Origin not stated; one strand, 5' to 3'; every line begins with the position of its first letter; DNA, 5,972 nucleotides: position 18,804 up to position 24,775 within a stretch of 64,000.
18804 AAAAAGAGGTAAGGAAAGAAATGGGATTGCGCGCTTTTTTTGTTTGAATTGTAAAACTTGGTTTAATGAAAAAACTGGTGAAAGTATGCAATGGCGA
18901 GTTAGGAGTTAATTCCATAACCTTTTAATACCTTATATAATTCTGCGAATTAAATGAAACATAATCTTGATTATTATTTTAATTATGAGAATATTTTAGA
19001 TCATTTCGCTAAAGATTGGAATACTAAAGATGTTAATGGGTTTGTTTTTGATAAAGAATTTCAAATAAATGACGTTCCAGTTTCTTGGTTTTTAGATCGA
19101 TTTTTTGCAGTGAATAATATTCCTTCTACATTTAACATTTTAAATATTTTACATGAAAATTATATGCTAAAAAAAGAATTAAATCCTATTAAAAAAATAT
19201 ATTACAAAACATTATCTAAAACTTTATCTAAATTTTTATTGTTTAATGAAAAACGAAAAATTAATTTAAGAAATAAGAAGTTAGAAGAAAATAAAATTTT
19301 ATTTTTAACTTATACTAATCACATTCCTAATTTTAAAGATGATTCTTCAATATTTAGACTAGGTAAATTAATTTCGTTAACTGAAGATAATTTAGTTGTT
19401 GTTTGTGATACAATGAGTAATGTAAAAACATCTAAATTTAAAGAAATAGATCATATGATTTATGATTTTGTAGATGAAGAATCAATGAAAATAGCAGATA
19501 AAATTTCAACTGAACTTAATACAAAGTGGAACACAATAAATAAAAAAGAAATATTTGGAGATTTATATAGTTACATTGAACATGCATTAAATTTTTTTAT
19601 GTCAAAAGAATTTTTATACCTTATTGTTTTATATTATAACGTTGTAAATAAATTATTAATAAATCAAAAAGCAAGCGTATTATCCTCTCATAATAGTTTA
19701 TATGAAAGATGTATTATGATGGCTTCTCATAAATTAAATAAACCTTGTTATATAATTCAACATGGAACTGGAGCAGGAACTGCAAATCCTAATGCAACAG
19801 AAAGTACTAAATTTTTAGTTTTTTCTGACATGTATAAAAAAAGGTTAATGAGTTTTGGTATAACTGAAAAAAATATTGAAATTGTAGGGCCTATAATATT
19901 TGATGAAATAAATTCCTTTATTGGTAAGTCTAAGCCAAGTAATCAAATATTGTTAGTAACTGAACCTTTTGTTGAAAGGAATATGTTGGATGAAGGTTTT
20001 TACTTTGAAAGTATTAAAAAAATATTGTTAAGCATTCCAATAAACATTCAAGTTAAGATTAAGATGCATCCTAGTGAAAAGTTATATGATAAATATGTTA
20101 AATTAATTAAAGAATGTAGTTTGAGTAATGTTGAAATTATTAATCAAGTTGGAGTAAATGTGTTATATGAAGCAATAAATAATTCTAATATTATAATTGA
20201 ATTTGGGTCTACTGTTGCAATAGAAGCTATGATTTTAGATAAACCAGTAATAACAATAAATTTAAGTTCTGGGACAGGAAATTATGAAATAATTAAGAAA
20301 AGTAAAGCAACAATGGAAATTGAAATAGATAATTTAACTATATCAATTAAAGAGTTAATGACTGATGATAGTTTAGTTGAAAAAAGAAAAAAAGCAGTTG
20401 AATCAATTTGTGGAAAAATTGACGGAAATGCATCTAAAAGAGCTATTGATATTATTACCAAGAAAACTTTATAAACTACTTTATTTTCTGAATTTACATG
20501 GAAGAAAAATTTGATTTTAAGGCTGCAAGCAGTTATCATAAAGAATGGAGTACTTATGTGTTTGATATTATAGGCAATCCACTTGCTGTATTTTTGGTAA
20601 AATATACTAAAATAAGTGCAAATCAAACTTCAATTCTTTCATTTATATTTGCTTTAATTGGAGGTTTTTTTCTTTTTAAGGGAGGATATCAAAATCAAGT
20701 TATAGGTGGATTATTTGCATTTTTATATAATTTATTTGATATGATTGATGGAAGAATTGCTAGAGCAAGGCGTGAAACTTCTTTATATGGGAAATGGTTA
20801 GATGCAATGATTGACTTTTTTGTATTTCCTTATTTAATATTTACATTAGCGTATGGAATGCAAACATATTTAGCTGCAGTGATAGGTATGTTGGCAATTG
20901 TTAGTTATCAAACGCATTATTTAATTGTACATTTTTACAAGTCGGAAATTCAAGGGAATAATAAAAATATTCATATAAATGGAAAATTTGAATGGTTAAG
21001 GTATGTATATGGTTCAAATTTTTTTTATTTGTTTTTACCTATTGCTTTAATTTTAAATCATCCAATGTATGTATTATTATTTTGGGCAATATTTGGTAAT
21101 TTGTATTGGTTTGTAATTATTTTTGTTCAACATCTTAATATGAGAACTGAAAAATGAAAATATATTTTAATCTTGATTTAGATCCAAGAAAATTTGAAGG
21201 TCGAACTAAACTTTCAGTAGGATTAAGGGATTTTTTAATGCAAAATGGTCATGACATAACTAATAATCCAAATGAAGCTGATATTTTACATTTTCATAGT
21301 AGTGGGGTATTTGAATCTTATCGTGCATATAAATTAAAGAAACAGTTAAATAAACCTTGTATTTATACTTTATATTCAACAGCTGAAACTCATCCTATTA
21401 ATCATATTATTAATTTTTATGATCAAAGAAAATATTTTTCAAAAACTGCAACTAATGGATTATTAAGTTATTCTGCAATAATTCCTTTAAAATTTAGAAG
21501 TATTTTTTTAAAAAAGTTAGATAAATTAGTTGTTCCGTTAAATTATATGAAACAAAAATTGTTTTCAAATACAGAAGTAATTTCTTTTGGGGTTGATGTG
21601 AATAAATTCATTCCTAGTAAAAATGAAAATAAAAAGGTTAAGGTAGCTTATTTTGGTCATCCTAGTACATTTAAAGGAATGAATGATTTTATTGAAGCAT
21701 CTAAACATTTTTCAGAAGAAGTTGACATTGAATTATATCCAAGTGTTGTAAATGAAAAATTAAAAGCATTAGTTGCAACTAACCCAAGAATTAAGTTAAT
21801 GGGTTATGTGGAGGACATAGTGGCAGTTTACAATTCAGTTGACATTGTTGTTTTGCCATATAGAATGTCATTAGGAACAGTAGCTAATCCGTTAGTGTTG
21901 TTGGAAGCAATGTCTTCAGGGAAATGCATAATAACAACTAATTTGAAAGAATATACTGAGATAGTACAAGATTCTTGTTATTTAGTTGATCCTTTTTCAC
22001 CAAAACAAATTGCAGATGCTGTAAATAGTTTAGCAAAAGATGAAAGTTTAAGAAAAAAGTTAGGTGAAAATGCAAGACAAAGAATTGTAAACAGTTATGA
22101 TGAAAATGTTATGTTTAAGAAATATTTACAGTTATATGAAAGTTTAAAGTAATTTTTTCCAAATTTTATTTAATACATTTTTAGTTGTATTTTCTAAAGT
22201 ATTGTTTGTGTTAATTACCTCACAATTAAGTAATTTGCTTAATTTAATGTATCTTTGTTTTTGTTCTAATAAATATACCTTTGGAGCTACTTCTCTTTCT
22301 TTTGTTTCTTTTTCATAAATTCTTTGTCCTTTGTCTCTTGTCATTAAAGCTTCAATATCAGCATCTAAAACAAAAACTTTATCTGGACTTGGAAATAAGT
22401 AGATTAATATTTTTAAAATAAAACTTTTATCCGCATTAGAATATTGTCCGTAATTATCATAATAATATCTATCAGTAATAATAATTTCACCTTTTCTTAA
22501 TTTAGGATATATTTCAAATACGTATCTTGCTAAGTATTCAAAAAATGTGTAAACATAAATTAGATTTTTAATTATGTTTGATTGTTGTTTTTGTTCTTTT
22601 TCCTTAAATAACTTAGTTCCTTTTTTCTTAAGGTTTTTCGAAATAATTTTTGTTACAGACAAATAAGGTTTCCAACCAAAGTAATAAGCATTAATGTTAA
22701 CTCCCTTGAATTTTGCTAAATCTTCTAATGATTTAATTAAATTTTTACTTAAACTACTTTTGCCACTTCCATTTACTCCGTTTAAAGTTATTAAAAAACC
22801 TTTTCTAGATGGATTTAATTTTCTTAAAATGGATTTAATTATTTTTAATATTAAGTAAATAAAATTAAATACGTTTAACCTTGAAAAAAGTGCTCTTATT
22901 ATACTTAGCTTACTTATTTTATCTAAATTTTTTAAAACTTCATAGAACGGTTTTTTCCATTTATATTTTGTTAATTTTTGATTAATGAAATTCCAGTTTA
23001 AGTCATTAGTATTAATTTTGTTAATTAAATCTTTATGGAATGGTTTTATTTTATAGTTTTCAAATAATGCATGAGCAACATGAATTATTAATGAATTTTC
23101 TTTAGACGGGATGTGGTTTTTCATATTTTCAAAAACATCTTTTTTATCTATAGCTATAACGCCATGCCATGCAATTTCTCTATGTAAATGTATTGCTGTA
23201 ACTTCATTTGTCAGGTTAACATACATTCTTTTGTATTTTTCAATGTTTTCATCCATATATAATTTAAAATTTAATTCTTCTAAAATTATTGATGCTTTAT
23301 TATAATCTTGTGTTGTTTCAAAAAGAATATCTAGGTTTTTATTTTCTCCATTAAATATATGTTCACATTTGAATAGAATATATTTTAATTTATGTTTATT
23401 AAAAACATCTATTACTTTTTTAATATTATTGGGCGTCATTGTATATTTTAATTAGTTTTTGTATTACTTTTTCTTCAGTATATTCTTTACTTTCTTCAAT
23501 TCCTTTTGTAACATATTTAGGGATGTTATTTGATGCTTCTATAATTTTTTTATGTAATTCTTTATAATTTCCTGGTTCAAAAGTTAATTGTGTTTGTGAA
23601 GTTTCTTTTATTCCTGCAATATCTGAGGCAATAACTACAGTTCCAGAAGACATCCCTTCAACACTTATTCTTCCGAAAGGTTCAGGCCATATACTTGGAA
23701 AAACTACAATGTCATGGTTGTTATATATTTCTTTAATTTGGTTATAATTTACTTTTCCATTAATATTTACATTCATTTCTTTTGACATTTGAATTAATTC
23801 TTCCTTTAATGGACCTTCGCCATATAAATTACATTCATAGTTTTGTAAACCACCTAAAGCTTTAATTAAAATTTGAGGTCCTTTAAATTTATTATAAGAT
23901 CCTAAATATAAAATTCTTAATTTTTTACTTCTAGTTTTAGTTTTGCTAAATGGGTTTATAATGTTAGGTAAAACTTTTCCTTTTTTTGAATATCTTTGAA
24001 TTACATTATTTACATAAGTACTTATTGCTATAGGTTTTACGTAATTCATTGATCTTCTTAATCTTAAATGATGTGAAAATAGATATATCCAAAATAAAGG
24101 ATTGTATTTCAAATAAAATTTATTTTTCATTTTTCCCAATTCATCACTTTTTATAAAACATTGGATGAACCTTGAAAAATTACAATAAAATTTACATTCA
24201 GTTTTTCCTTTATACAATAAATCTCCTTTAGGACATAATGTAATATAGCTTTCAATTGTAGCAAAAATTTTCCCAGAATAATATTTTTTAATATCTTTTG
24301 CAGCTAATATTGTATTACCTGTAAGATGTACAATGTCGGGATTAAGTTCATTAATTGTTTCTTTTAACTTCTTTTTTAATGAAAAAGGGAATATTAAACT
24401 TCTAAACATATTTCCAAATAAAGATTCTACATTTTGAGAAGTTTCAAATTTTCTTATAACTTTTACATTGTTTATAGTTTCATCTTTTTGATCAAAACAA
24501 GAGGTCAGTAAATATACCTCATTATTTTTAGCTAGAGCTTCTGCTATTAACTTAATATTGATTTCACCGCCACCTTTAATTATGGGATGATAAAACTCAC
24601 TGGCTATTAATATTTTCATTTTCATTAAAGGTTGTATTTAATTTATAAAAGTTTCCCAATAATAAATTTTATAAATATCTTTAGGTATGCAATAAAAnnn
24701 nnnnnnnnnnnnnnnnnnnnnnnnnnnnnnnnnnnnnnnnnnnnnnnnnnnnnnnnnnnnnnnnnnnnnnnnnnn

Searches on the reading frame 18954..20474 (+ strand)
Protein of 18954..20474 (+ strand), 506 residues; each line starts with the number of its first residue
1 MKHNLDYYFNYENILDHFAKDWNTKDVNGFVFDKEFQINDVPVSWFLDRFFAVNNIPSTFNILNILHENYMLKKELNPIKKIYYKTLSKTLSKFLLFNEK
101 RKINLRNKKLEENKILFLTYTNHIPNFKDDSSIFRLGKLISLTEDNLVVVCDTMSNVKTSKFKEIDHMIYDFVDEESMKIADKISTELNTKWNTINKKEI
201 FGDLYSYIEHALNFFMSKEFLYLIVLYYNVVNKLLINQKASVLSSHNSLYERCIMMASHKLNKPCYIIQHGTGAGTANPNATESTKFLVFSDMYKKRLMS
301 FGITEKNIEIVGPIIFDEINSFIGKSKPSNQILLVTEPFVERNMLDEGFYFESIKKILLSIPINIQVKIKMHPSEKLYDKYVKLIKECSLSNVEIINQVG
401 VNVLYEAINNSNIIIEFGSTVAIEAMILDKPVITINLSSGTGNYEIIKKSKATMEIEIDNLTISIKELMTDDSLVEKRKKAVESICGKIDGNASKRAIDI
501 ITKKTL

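Call 12: search_protein_families(library=pfam, proteins=[window:18954-20474:+], max_evalue=0.001)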
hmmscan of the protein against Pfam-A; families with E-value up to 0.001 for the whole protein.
window:18954-20474:+ (506 aa): 1 family
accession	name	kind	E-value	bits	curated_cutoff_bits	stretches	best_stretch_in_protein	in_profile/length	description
PF02350.25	Epimerase_2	-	2.8e-08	33.4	30.6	1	288-501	127-346/347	UDP-N-acetylglucosamine 2-epimerase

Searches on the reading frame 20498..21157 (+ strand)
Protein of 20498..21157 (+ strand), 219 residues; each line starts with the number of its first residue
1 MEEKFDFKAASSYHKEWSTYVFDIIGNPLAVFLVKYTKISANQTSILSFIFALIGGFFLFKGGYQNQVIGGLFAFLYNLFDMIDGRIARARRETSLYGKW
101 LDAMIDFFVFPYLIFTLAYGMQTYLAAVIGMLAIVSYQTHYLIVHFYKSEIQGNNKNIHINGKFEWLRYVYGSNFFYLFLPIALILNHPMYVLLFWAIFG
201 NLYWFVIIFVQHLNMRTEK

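Call 12: search_protein_families(library=pfam, proteins=[window:20498-21157:+], max_evalue=0.001)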
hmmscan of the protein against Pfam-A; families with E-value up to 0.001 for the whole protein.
window:20498-21157:+ (219 aa): 1 family
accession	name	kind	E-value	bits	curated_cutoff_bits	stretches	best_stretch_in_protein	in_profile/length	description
PF01066.26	CDP-OH_P_transf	-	8e-10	39.8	22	1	41-170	4-127/152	CDP-alcohol phosphatidyltransferase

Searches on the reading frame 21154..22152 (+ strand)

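Call 12: search_protein_families(library=pfam, proteins=[window:21154-22152:+], max_evalue=0.001)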
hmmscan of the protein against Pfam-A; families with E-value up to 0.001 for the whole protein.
window:21154-22152:+ (332 aa): 4 families
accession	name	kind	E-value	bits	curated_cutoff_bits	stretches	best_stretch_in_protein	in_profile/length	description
PF00534.26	Glycos_transf_1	-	1.2e-19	70.9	26.4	1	156-310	9-172/172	Glycosyl transferases group 1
PF13692.12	Glyco_trans_1_4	-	2.6e-19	70.3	27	1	164-296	4-142/142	Glycosyl transferases group 1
PF13524.12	Glyco_trans_1_2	-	4.8e-06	27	25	1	218-316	34-134/144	Glycosyl transferase-like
PF13439.12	Glyco_transf_4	-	0.00066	20.2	28.5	0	41-150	72-169/170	Glycosyltransferase Family 4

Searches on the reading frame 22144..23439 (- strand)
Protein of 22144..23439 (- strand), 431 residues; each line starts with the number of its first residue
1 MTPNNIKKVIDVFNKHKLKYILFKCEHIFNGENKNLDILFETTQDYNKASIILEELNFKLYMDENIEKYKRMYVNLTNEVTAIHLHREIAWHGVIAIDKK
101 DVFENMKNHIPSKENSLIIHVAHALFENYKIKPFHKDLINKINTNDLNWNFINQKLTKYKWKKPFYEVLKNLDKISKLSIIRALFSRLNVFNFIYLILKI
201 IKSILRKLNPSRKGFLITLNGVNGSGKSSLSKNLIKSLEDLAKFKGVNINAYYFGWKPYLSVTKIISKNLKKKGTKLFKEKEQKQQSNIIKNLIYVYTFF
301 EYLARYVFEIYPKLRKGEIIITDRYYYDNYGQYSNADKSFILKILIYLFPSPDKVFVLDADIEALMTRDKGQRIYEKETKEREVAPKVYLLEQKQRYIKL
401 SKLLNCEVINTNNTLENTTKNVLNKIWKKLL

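Call 12: search_protein_families(library=pfam, proteins=[window:22144-23439:-], max_evalue=0.001)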
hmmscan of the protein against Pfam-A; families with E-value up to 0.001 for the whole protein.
window:22144-23439:- (431 aa): 3 families
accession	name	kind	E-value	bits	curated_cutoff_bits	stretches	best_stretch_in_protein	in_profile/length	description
PF02223.23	Thymidylate_kin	-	9.3e-11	42.2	27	1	307-419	70-182/185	Thymidylate kinase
PF13238.12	AAA_18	-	0.00033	21.5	29.4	0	217-322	1-77/128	AAA domain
PF03172.18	HSR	-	0.00079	20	24.9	0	148-196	41-89/99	HSR domain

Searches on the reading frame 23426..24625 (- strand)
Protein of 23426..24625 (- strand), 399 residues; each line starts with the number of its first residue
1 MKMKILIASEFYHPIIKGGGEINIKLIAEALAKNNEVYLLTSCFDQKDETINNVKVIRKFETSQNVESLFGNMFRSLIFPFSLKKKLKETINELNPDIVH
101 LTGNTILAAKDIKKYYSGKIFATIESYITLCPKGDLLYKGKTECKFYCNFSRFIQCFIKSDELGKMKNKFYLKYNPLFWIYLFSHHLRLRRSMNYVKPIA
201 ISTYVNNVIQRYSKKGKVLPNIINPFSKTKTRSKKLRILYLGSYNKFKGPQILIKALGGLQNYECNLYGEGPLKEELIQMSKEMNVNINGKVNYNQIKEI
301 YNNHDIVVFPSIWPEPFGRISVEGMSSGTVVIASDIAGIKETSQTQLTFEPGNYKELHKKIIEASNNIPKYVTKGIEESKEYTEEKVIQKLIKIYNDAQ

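Call 12: search_protein_families(library=pfam, proteins=[window:23426-24625:-], max_evalue=0.001)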
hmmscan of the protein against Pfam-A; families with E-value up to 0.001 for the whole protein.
window:23426-24625:- (399 aa): 3 families
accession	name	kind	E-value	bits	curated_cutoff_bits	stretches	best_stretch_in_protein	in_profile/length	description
PF00534.26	Glycos_transf_1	-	3.7e-23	82.4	26.4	1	228-368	8-159/172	Glycosyl transferases group 1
PF13692.12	Glyco_trans_1_4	-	1.2e-20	74.7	27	1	237-365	3-140/142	Glycosyl transferases group 1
PF13439.12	Glyco_transf_4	-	9.4e-06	26.2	28.5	1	18-110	2-89/170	Glycosyltransferase Family 4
